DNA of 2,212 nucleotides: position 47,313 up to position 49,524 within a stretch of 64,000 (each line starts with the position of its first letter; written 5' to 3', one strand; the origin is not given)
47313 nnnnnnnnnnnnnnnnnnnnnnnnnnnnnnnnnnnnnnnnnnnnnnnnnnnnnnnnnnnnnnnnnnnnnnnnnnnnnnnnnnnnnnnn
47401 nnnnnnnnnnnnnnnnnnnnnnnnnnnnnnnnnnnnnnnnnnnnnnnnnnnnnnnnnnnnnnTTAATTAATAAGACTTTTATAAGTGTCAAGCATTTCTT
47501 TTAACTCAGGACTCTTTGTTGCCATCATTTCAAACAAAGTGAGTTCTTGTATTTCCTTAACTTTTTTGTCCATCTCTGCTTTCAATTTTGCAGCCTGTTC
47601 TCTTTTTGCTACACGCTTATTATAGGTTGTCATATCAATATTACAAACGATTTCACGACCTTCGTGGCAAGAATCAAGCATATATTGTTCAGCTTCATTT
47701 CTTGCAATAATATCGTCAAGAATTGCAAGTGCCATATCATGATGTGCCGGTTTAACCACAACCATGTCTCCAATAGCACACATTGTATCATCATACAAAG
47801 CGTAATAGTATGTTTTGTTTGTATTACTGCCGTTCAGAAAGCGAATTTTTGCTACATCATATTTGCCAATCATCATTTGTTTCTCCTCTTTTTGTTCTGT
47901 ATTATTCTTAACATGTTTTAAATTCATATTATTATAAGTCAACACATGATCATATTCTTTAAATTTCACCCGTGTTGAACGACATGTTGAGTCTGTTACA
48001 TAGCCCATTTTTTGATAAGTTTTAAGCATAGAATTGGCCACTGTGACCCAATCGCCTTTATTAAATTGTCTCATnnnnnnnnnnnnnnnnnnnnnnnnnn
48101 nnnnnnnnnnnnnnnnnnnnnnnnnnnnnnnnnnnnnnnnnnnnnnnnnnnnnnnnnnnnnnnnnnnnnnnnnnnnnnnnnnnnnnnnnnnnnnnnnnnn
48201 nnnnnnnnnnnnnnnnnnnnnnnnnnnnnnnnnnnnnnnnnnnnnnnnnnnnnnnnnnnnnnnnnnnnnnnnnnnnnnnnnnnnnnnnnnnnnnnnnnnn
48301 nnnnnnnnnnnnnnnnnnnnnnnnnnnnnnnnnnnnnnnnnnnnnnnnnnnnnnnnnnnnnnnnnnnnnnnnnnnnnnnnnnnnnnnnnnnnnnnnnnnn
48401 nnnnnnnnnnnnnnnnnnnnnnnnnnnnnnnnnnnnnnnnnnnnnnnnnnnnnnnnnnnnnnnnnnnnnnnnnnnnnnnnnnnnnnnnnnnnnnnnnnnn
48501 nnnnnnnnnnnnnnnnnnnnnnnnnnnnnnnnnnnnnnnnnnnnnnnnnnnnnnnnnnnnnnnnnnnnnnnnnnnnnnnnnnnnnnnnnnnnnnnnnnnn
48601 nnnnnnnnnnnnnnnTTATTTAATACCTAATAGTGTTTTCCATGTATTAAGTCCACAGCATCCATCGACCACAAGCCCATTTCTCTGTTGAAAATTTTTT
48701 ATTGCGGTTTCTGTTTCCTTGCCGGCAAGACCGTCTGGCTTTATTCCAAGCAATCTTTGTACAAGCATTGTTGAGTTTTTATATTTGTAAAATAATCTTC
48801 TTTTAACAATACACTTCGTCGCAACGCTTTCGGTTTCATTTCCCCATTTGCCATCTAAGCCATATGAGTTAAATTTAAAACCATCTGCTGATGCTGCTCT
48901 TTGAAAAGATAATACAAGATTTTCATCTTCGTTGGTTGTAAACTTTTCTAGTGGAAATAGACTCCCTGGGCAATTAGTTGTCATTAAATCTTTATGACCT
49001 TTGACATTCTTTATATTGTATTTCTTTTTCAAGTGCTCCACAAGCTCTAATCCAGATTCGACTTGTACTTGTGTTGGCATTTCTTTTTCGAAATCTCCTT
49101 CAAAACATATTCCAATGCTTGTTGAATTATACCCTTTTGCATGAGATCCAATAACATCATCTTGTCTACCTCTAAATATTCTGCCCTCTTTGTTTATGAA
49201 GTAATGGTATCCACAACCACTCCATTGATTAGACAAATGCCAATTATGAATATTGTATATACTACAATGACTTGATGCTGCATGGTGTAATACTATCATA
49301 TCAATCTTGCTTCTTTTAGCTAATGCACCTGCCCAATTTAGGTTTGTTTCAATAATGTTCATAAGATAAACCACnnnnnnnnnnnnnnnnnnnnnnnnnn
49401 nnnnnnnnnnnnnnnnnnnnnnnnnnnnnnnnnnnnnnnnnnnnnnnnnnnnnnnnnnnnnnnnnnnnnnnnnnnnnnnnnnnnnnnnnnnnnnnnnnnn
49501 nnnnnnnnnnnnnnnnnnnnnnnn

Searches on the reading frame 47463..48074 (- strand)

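Call 55: search_protein_families(library=phrogs, proteins=[window:47463-48074:-], max_evalue=0.00001)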
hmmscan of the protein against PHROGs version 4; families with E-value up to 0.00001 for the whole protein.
window:47463-48074:- (203 aa): 1 family
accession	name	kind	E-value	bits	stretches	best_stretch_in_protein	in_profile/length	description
phrog_3489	-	unknown function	4.7e-14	53.5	1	74-200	5-124/125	-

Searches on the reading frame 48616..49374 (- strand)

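Call 55: search_protein_families(library=phrogs, proteins=[window:48616-49374:-], max_evalue=0.00001)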
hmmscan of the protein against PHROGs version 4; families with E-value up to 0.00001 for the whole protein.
window:48616-49374:- (252 aa): 13 families
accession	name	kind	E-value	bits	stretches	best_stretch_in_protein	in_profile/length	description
phrog_35436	-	lysis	9.1e-44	150.7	1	5-146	1-144/266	amidase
phrog_1493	-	lysis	4.7e-38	132.4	1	17-248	27-305/394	endolysin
phrog_822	-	lysis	6.9e-37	128.3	1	5-143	5-150/215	amidase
phrog_2649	-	lysis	4.4e-13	50.7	1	197-250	183-237/261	endolysin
phrog_1794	-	lysis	5.1e-13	50.1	1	20-139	52-182/336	amidase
phrog_670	-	lysis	3.8e-10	40.3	1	20-145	109-246/596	endolysin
phrog_19265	-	unknown function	2.3e-09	38.4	1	22-141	22-146/293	-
phrog_9611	-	lysis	3.3e-09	37.7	1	17-143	16-155/246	endolysin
phrog_7698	-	lysis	2.3e-07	31.9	1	6-140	8-142/316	endolysin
phrog_2338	-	lysis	4.5e-07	30.6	1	21-137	25-146/346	endolysin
phrog_3088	-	lysis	8.4e-07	30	1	13-146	13-150/248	amidase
phrog_7854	-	lysis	8.9e-07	29.8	1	62-147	5-87/304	endolysin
phrog_833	-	lysis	2.2e-06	28.6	1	8-139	14-151/294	endolysin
